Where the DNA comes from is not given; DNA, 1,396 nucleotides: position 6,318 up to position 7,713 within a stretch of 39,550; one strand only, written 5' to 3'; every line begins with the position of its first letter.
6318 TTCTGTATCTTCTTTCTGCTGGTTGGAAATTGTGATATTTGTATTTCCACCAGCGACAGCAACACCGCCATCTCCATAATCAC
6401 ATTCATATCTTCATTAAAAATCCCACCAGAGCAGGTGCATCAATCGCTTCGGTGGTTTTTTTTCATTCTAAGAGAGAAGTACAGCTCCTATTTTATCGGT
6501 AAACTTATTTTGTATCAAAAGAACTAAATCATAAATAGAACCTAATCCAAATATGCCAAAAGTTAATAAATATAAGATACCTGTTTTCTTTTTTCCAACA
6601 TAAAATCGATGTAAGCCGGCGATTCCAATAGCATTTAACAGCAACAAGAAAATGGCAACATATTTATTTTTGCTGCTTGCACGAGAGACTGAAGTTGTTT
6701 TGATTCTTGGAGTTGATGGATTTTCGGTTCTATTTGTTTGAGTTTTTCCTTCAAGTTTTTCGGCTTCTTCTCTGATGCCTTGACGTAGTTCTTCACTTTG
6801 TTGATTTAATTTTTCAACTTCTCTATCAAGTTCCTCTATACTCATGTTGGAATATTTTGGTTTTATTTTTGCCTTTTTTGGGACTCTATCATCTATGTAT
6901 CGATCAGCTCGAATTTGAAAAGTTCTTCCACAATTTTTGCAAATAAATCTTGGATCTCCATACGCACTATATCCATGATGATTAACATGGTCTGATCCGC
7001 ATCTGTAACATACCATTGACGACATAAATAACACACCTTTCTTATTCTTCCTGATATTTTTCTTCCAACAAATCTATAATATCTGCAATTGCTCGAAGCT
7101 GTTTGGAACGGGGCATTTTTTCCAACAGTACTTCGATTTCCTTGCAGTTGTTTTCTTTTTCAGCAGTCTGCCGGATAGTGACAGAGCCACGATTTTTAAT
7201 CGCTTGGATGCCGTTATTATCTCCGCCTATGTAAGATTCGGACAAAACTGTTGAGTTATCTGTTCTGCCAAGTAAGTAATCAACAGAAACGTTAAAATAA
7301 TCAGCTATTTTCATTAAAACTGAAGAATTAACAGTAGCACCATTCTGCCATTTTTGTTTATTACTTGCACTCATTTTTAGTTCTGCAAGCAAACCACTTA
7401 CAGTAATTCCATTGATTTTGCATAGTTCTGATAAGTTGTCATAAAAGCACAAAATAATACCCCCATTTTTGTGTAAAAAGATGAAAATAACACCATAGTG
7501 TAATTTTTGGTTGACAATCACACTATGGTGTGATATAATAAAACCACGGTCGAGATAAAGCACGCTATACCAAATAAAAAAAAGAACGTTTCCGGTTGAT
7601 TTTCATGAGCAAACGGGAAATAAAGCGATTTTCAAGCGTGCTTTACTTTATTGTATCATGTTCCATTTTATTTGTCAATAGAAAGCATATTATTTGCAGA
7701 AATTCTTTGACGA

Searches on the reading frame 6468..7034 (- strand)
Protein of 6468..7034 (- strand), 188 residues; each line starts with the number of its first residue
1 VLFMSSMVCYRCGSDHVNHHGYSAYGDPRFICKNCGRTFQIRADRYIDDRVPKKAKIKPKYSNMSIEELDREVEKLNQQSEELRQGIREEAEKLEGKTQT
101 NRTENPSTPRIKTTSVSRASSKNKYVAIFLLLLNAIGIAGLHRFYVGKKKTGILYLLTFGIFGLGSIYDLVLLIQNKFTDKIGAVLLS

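Call 60: search_protein_families(library=pfam, proteins=[window:6468-7034:-], max_evalue=0.001)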
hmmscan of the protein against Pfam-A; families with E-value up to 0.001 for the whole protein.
window:6468-7034:- (188 aa): 2 families
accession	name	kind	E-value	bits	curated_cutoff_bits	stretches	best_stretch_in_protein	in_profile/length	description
PF05154.21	TM2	-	2.6e-15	56.8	27.9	1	121-171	2-51/51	TM2 domain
PF03811.18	Zn_ribbon_InsA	-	0.00062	19.9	26.1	0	7-35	6-34/35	InsA N-terminal domain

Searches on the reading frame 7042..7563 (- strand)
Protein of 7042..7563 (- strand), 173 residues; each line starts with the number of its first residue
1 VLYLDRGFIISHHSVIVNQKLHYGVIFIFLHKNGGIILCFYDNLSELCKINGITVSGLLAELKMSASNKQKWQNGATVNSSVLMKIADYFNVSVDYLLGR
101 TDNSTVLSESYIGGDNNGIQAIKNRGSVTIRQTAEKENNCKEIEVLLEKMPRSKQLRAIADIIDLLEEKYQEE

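Call 60: search_protein_families(library=pfam, proteins=[window:7042-7563:-], max_evalue=0.001)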
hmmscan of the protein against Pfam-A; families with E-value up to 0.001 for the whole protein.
window:7042-7563:- (173 aa): 1 family
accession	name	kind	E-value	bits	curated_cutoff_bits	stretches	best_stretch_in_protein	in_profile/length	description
PF13443.12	HTH_26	-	1.2e-06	29.1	22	1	43-99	1-59/63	Cro/C1-type HTH DNA-binding domain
